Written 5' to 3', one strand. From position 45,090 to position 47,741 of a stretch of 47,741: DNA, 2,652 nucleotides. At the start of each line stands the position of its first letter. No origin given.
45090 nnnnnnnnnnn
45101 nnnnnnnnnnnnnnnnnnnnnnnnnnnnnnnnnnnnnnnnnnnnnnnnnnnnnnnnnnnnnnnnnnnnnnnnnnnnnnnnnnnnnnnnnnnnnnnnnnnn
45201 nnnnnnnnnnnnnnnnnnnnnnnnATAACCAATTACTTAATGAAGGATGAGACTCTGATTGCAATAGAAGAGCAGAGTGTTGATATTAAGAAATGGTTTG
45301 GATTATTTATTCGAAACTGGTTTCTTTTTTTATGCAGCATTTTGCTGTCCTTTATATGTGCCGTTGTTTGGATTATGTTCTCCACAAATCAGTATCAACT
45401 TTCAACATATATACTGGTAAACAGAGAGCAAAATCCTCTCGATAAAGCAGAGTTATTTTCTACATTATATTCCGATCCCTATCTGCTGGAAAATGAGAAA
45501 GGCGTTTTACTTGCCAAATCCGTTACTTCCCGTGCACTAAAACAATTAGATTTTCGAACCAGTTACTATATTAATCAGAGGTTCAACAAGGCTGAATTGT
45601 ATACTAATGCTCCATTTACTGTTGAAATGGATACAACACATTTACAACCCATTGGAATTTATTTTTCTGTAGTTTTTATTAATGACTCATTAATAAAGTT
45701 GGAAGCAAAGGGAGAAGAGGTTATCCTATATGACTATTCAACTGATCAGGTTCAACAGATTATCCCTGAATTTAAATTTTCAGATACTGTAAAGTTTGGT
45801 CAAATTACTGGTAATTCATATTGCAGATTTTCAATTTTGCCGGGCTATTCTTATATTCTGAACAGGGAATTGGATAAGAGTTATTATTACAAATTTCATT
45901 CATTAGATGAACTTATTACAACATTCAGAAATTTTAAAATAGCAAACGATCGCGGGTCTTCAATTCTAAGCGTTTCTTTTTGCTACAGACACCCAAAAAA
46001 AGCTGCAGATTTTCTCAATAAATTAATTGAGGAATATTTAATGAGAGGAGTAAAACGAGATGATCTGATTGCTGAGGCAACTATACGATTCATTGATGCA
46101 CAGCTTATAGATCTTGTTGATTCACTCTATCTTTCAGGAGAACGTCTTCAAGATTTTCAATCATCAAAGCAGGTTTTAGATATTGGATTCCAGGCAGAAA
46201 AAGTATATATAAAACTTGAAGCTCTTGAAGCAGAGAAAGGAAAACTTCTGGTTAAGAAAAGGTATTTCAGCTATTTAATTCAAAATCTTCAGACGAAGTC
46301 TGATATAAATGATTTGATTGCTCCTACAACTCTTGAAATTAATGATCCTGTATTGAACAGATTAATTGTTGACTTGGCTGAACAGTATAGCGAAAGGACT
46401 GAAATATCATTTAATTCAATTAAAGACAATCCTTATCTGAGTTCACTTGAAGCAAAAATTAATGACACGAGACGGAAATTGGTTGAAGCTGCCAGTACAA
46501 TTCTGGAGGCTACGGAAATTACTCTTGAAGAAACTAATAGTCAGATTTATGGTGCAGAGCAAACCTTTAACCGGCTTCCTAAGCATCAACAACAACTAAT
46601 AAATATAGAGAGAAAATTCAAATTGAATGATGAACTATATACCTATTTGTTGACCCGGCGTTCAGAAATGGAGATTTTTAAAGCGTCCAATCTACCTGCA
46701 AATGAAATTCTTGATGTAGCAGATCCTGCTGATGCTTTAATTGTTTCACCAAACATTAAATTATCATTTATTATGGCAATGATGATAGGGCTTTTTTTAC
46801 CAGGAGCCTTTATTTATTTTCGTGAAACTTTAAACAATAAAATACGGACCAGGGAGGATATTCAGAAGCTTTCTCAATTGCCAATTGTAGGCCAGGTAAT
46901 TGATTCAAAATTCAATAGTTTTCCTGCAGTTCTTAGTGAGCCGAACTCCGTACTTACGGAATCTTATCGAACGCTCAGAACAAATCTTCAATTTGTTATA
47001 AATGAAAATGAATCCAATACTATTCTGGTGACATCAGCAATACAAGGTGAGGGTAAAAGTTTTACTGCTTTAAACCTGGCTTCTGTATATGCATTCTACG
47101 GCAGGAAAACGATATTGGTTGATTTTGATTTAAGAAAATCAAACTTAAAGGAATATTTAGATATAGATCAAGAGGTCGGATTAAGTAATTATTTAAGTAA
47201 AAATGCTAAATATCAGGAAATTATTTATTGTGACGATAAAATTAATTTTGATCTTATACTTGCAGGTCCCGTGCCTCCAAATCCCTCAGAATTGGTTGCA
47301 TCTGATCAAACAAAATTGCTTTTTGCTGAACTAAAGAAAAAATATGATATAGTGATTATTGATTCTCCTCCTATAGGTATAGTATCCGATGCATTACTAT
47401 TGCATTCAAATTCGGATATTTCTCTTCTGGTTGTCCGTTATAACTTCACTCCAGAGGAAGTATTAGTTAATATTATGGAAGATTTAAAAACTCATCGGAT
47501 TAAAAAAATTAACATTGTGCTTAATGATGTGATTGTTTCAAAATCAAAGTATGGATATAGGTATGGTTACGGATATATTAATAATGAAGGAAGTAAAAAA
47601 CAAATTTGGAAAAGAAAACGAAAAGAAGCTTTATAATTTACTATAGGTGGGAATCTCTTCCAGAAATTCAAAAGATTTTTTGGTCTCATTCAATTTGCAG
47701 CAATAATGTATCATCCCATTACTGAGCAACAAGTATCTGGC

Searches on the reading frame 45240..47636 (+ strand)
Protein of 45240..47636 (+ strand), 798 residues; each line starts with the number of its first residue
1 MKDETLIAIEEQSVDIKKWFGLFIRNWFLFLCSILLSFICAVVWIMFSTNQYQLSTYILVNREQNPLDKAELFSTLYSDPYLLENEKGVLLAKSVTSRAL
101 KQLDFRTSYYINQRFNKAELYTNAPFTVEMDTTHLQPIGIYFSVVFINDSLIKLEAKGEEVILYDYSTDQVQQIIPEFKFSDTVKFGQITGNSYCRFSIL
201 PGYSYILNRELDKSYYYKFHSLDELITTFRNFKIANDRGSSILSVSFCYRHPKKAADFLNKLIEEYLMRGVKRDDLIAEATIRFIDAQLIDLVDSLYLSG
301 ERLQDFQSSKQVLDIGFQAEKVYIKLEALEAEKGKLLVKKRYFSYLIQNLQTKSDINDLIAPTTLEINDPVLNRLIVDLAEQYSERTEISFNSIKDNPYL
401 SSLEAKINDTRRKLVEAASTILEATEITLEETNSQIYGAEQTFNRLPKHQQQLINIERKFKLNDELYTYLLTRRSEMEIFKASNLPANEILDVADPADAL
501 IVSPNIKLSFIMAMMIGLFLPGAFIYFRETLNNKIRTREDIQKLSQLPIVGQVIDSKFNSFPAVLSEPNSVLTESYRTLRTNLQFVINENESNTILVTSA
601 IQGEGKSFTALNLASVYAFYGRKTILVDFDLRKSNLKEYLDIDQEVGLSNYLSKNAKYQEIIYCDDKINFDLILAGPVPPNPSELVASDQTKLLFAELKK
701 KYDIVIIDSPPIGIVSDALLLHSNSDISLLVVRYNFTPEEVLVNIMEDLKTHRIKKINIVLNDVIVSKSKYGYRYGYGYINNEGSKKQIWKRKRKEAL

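Call 6: search_protein_families(library=ncbifam, proteins=[window:45240-47636:+], max_evalue=0.01)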
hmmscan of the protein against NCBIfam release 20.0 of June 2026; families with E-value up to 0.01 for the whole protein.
window:45240-47636:+ (798 aa): 17 families
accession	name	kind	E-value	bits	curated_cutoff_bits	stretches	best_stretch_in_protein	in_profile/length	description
NF007350.0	PRK09841.1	equivalog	5.3e-57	193.4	1248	2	428-787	350-725/726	tyrosine-protein kinase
NF008568.0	PRK11519.1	equivalog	6.5e-53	180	1068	2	404-779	327-715/720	tyrosine-protein kinase Wzc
TIGR01007.1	eps_fam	subfamily_domain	1.7e-47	161.6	108.05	1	574-778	1-204/204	polysaccharide biosynthesis tyrosine autokinase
TIGR01005.1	eps_transp_fam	subfamily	3.5e-41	141.2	411.7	2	562-777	516-732/754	exopolysaccharide transport protein family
TIGR03018.1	pepcterm_TyrKin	hypoth_equivalog_domain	5.5e-36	123.9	230.65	1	565-762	4-207/207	XrtA-associated tyrosine autokinase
TIGR03029.1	EpsG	equivalog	7e-30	104.1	313.8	1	567-763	78-274/274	chain length determinant protein tyrosine kinase EpsG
TIGR03007.1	pepcterm_ChnLen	equivalog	6.1e-17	61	278.85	2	406-553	311-460/498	XrtA system polysaccharide chain length determinant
TIGR01969.1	minD_arch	subfamily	1.7e-13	50.3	201.75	1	594-766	2-167/251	cell division ATPase MinD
TIGR03017.1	EpsF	equivalog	1.8e-13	50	422.75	1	230-553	121-443/444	chain length determinant protein EpsF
TIGR01006.1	polys_exp_MPA1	subfamily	6.4e-13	48.7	296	1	483-555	152-223/226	CspC family polysaccharide chain length determinant protein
TIGR01968.1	minD_bact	equivalog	3.5e-11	42.9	212.9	1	593-738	2-147/261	septum site-determining protein MinD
TIGR03371.1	cellulose_yhjQ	equivalog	2.5e-06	27.2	157.85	1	593-763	2-177/246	cellulose biosynthesis protein BcsQ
NF008079.0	PRK10818.1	equivalog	7.4e-06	25.5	508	1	594-726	4-137/270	septum site-determining protein MinD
NF041546.1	ParA_partition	equivalog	0.00035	20.2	180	0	603-636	10-43/203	ParA family partition ATPase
NF008669.0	PRK11670.1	equivalog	0.0014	17.6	348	0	592-640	107-155/369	iron-sulfur cluster carrier protein ApbC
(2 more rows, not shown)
